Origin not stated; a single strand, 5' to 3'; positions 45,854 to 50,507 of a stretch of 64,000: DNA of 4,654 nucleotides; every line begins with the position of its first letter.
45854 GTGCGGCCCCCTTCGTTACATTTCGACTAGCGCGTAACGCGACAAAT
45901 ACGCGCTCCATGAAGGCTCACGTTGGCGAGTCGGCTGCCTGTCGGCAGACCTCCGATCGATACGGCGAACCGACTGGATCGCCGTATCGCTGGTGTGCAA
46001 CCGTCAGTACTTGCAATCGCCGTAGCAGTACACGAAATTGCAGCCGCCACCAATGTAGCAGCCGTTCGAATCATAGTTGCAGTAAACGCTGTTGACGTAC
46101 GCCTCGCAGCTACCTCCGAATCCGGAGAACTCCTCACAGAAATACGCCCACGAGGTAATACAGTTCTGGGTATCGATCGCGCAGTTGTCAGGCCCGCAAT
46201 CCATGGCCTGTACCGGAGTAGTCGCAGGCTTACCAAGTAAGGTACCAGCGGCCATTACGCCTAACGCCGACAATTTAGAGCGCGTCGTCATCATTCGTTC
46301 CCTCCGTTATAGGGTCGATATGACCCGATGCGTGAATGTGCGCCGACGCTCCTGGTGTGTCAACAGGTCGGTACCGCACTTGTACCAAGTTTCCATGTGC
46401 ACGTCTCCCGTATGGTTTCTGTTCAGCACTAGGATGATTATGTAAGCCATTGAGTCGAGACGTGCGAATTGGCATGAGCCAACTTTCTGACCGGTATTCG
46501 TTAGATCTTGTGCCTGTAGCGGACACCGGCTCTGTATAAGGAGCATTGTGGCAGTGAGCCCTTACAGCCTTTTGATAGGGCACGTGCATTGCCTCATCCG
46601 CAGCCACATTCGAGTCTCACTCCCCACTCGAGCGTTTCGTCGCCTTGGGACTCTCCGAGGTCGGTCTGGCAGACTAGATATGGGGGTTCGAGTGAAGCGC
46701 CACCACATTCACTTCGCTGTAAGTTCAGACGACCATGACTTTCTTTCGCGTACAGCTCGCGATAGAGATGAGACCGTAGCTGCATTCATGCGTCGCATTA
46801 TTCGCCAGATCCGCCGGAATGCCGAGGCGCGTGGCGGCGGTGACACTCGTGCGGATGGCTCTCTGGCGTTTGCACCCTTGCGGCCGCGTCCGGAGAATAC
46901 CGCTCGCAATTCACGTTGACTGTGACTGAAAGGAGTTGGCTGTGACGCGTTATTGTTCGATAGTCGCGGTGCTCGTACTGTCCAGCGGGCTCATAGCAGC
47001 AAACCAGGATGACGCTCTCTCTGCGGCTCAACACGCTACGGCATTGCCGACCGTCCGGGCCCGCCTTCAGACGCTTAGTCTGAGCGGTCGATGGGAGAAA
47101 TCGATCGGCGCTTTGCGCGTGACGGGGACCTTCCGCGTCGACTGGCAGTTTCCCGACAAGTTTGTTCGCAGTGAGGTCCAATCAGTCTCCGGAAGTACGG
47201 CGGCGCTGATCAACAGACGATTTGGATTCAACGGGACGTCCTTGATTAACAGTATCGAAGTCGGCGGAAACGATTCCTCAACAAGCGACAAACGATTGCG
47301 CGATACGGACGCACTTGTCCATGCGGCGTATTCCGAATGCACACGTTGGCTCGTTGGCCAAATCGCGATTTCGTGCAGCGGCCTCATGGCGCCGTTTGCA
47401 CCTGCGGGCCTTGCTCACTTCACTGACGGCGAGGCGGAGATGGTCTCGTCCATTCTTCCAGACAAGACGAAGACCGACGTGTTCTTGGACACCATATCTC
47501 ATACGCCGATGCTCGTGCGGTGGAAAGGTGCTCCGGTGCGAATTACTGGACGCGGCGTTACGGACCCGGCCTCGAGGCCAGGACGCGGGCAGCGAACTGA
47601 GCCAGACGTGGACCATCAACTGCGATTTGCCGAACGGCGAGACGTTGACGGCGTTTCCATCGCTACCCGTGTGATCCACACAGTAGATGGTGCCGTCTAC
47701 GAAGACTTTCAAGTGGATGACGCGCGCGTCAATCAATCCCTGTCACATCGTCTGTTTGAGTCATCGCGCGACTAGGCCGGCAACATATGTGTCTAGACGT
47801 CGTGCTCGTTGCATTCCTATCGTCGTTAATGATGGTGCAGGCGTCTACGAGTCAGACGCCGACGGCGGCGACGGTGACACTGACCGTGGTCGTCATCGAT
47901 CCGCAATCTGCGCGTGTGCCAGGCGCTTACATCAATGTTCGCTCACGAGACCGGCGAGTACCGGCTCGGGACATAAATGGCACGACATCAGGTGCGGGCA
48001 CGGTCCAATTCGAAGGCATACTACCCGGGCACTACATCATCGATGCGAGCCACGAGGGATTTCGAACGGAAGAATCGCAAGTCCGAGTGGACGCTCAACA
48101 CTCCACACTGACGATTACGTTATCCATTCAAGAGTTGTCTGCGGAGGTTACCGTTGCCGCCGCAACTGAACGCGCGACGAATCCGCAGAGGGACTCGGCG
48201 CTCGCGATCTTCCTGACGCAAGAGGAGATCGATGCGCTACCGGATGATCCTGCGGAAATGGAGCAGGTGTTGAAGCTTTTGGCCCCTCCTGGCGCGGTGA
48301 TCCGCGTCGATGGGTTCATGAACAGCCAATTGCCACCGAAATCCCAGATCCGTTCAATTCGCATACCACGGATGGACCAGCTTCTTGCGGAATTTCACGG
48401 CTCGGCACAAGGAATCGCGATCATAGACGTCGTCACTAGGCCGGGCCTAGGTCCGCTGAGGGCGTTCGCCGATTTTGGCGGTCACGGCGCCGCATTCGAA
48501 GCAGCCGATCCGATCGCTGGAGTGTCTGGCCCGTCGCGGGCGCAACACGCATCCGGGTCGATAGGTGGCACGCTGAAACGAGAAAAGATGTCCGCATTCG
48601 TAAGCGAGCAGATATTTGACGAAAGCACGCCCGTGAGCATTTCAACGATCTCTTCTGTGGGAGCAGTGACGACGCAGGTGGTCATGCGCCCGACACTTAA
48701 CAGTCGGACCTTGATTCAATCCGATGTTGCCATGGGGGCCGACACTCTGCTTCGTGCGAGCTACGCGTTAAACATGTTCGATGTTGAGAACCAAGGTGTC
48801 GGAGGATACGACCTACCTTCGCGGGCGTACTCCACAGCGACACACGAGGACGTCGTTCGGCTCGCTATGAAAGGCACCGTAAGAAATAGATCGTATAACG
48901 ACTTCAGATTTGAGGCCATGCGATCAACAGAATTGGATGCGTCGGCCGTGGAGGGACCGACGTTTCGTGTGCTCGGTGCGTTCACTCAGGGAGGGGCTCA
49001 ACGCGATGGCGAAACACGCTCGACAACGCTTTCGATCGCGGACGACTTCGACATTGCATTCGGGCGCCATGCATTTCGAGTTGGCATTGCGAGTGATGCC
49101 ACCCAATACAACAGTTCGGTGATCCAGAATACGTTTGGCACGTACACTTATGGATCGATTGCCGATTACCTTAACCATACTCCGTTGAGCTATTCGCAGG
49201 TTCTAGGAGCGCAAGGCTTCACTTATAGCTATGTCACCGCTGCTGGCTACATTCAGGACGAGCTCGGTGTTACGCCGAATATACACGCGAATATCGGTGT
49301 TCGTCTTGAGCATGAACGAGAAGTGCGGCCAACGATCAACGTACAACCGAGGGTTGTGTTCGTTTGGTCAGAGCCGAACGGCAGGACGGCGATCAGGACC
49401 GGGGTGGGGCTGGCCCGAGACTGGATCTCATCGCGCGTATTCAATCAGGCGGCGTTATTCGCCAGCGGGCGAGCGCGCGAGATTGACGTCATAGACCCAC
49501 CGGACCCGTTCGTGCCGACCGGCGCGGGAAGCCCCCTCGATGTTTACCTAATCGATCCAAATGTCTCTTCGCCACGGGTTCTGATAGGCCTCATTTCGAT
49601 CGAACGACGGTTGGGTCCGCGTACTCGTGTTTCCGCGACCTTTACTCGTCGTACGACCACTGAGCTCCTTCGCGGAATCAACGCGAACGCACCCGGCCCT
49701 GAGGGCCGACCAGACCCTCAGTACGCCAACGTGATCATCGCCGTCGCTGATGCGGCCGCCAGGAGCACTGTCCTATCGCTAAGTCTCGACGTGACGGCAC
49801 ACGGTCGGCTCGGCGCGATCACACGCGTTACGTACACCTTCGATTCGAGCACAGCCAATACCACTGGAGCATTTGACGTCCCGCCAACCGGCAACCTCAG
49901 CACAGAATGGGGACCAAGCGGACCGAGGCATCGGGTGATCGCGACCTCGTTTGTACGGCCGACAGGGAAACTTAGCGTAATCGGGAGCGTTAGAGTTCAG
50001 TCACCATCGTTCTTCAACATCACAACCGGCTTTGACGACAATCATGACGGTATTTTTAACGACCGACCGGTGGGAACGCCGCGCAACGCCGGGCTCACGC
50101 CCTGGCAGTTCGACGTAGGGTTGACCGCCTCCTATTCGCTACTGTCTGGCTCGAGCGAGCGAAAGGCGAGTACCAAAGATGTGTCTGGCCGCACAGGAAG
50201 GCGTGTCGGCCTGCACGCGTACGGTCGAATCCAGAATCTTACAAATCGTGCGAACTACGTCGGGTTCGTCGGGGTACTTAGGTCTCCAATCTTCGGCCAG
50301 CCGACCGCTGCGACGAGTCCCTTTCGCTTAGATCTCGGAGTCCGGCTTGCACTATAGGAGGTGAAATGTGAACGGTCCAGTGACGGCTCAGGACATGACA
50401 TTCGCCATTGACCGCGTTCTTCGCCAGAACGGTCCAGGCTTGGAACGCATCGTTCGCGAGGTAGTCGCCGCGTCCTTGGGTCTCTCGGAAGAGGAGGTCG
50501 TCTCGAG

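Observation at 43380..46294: Operon for a secreted 10-Cys/8-Tyr peptide with thioredoxin-fold protein, tandem GNAT and sulfotransferase (possible modified-peptide system)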

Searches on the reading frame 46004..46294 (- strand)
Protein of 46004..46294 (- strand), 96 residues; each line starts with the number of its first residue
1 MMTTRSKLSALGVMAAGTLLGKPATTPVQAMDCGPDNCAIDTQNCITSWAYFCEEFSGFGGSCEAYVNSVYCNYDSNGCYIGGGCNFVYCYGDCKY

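Call 3: search_protein_families(library=pfam, proteins=[window:46004-46294:-], max_evalue=0.1)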
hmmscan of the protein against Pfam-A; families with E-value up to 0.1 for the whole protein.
window:46004-46294:- (96 aa): 0 families

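Call 4: search_protein_families(library=ncbifam, proteins=[window:46004-46294:-], max_evalue=0.1)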
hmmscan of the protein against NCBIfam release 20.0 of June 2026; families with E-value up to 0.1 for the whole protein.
window:46004-46294:- (96 aa): 0 families

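Call 6: find_homologous_proteins(query=window:46004-46294:-, max_evalue=10)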
Query window:46004-46294:- (96 aa): 1 proteins with E <= 10 among 1 candidates.
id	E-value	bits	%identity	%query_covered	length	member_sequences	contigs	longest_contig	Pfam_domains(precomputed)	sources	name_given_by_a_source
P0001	7.6e-60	218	100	99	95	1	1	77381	-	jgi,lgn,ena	-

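Call 8: find_encoding_contigs(protein=P0001, flank=10000, max_places=6)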
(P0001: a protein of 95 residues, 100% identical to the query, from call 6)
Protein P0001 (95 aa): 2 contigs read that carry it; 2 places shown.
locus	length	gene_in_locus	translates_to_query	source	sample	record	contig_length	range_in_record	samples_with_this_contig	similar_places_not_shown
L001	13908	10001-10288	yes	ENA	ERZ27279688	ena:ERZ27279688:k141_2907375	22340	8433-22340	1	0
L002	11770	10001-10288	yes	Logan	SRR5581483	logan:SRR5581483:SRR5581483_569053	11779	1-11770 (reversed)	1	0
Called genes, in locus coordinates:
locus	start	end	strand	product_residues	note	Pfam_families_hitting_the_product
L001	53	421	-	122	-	PF01527:HTH_Tnp_1 (faint)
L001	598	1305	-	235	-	-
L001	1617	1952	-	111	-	-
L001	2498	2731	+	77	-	-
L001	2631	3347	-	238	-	-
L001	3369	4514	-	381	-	PF00109:ketoacyl-synt, PF02801:Ketoacyl-synt_C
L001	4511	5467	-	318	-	PF00109:ketoacyl-synt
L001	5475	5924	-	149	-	-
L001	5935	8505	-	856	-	PF13620:CarboxypepD_reg, PF22904:NOMO1-like_2nd (faint), PF25183:OMP_b-brl_4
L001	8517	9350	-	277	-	-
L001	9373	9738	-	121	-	-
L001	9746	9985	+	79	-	-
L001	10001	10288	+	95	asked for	-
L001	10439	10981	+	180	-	PF08534:Redoxin (weak), PF13905:Thioredoxin_8 (weak)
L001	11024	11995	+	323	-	PF00583:Acetyltransf_1 (weak), PF13508:Acetyltransf_7 (faint)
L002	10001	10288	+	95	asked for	-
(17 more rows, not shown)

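Call 17: search_protein_representatives(protein=window:46004-46294:-)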
Query: 96 residues. Proteins with E-value up to 0.001 (for the whole library): 3; up to 1e-10: 1; up to 1e-30: 1. The best 3 are listed.
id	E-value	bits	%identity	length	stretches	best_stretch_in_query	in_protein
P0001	2.4e-60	217.9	100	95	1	2-96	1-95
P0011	3.6e-10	56.6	47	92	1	18-94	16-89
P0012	2.7e-05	41.0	34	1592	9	20-55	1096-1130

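Call 19: find_encoding_contigs(protein=P0011, flank=10000)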
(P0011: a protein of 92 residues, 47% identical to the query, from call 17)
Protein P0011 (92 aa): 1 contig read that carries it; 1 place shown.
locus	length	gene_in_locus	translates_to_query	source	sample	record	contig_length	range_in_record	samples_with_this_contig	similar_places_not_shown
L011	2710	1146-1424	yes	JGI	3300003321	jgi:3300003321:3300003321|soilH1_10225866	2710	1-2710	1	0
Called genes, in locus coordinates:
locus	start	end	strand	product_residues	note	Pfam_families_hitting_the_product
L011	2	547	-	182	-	?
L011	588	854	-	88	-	-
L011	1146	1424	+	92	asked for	-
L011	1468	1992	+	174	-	-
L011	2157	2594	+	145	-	-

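Call 46: predict_structure(alignment_id=A2)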
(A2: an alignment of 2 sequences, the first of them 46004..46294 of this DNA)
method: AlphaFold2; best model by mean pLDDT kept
length: 96 residues; sequences in the alignment: 2
mean_pLDDT: 44.9   pTM: 0.30
mean pLDDT of the five models: 44.9, 41.2, 40.2, 38.1, 36.4
residues with pLDDT >= 90: 0; 70-90: 0; 50-70: 31; < 50: 65
segments of 3 or more residues with pLDDT < 50: 1-6, 10-61, 94-96
pLDDT, mean of each block of 10 residues (from residue 1): 45 42 34 41 37 38 52 59 54 48
secondary structure, 60 per line:
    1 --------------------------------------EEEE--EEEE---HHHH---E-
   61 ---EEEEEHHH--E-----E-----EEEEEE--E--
elements in order: E39-42 E45-48 H52-55 E64-68 E86-91

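Call 76: search_solved_structures(query=A2, max_evalue=10)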
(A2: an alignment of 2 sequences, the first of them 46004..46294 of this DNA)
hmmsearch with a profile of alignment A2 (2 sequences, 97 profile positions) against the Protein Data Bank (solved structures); distinct sequences matched with E-value up to 10: 0.

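Call 77: search_protein_families(library=padloc, proteins=[window:46004-46294:-], max_evalue=0.01)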
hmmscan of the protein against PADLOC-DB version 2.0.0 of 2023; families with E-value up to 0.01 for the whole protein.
window:46004-46294:- (96 aa): 0 families

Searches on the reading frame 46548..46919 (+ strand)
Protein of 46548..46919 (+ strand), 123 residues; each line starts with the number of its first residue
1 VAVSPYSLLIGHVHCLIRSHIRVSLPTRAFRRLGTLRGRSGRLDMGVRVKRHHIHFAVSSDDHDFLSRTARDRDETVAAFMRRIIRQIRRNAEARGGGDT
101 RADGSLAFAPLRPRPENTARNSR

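Call 11: search_protein_families(library=pfam, proteins=[window:46548-46919:+], max_evalue=0.01)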
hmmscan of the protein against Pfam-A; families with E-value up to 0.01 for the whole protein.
window:46548-46919:+ (123 aa): 1 family
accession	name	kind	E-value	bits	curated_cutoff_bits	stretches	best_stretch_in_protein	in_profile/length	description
PF16777.11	RHH_7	-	0.0016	19.2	27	1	48-87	28-68/74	Transcriptional regulator, RHH-like, CopG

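Call 70: search_protein_families(library=ncbifam, proteins=[window:46548-46919:+], max_evalue=0.01)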
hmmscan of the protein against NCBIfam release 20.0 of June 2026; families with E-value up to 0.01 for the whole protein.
window:46548-46919:+ (123 aa): 0 families

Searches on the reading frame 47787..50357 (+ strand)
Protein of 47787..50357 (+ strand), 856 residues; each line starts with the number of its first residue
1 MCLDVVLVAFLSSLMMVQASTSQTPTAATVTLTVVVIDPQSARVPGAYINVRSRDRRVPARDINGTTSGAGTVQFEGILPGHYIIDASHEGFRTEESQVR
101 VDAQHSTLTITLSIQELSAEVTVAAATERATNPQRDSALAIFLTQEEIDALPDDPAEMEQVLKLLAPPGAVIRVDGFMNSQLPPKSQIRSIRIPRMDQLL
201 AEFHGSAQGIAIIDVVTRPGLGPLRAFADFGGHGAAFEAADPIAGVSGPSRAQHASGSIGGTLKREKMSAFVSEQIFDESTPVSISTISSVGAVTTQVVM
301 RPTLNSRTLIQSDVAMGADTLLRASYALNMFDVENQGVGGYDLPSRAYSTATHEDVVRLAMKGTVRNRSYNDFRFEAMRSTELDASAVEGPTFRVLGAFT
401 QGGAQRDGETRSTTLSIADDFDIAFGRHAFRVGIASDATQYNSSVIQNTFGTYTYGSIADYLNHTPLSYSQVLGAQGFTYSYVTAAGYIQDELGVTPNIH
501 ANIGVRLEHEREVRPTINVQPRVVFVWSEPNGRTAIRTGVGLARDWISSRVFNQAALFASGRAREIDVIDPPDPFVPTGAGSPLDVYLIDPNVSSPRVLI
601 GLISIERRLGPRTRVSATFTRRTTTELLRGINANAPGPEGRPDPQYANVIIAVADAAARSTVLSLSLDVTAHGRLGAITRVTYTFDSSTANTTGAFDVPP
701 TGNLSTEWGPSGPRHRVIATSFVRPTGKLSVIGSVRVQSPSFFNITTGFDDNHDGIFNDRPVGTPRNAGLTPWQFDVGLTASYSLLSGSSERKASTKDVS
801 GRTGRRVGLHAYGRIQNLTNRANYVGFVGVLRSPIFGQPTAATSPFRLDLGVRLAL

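Call 11: search_protein_families(library=pfam, proteins=[window:47787-50357:+], max_evalue=0.01)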
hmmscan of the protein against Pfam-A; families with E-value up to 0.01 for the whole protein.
window:47787-50357:+ (856 aa): 2 families
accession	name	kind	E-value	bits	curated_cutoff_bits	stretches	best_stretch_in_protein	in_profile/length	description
PF25183.1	OMP_b-brl_4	-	4.7e-21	75.3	30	2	383-510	253-393/838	Outer membrane beta barrel domain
PF13620.12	CarboxypepD_reg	-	2.3e-09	37.9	32.3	1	31-113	1-82/82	Carboxypeptidase regulatory-like domain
